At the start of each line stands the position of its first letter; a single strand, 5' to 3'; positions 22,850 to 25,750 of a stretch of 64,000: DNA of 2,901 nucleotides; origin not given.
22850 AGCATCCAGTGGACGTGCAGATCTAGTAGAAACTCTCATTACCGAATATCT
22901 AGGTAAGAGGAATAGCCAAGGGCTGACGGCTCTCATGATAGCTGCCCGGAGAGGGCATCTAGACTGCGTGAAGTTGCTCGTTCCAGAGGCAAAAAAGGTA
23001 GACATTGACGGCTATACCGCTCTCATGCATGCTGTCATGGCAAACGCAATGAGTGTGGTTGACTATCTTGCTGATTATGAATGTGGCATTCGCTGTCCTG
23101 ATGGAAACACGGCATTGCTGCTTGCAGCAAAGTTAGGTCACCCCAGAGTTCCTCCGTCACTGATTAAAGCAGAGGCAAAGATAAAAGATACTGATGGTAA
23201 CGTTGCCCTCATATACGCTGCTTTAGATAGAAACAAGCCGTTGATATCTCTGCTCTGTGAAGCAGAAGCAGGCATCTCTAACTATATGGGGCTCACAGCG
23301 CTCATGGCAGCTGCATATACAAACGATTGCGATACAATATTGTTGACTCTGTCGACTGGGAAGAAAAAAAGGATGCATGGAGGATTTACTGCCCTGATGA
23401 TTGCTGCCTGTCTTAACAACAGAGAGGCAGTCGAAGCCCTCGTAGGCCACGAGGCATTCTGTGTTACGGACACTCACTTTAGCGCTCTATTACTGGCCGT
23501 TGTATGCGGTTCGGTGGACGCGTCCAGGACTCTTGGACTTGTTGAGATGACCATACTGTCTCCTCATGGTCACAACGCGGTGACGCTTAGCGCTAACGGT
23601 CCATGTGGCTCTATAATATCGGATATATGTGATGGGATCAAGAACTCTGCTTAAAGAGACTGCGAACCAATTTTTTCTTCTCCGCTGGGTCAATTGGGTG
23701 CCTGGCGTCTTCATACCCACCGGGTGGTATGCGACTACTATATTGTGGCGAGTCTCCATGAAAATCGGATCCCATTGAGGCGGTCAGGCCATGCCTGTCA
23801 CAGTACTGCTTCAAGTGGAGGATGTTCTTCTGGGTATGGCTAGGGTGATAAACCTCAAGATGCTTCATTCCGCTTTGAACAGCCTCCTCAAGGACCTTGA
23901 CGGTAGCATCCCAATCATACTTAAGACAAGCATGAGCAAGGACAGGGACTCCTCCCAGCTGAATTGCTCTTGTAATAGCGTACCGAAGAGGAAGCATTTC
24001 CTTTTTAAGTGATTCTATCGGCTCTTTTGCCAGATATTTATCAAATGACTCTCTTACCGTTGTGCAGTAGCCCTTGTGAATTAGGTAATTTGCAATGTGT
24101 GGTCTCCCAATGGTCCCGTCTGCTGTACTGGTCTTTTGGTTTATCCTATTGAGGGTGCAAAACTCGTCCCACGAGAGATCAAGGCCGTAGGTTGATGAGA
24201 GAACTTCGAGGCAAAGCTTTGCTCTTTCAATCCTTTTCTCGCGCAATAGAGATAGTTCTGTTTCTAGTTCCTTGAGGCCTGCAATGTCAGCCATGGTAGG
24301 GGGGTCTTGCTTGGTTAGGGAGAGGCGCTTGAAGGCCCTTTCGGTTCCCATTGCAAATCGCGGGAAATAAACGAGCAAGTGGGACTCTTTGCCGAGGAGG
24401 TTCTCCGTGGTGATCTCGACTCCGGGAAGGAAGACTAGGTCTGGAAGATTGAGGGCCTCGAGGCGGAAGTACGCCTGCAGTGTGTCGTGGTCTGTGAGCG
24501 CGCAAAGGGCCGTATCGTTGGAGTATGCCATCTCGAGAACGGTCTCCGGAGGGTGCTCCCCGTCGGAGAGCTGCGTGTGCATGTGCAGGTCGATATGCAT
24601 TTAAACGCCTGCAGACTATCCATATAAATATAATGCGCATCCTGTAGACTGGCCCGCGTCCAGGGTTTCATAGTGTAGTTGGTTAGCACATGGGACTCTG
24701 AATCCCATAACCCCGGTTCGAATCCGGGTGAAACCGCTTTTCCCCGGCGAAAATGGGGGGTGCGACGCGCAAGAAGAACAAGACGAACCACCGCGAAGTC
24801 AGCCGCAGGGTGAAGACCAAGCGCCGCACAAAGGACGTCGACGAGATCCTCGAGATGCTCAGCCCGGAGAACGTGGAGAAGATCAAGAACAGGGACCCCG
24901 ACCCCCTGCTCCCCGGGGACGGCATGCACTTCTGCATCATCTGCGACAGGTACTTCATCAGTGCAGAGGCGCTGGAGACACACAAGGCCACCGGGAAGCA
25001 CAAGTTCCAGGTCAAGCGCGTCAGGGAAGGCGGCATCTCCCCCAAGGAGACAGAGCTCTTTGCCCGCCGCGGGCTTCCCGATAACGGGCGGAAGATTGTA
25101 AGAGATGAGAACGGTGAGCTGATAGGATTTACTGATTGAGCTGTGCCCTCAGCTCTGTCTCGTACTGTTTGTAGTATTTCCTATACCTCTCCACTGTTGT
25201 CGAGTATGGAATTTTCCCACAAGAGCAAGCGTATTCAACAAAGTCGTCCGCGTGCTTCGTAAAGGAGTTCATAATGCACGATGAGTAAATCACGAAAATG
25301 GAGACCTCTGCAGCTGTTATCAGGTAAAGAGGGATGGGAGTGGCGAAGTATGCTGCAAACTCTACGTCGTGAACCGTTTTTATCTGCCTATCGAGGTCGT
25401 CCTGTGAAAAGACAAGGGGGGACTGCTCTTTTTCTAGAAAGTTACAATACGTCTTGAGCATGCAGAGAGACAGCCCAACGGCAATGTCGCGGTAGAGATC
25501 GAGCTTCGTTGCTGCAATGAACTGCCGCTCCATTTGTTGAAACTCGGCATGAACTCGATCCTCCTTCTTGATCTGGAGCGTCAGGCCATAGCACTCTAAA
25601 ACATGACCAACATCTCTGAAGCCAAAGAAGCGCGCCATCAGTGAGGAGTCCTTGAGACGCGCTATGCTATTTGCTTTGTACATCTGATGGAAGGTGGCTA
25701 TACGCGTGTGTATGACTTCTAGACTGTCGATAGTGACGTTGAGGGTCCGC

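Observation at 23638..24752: Bacterial-type PHP/TrpH-like phosphoesterase gene in a eukaryotic (Giardia-like) locus, divergent from a tRNA-Gln and overlapping its convergent neighbour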

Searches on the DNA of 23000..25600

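Call 83: search_rna_families(source=window, start=23000, end=25600, threshold=evalue, max_evalue=0.1)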
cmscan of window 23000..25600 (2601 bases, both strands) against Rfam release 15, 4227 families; matches with E-value up to 0.1: 1.
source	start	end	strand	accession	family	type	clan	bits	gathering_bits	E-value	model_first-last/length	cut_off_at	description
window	24664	24736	+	RF00005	tRNA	Gene; tRNA;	CL00001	70.4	29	9.9e-15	1-71/71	no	tRNA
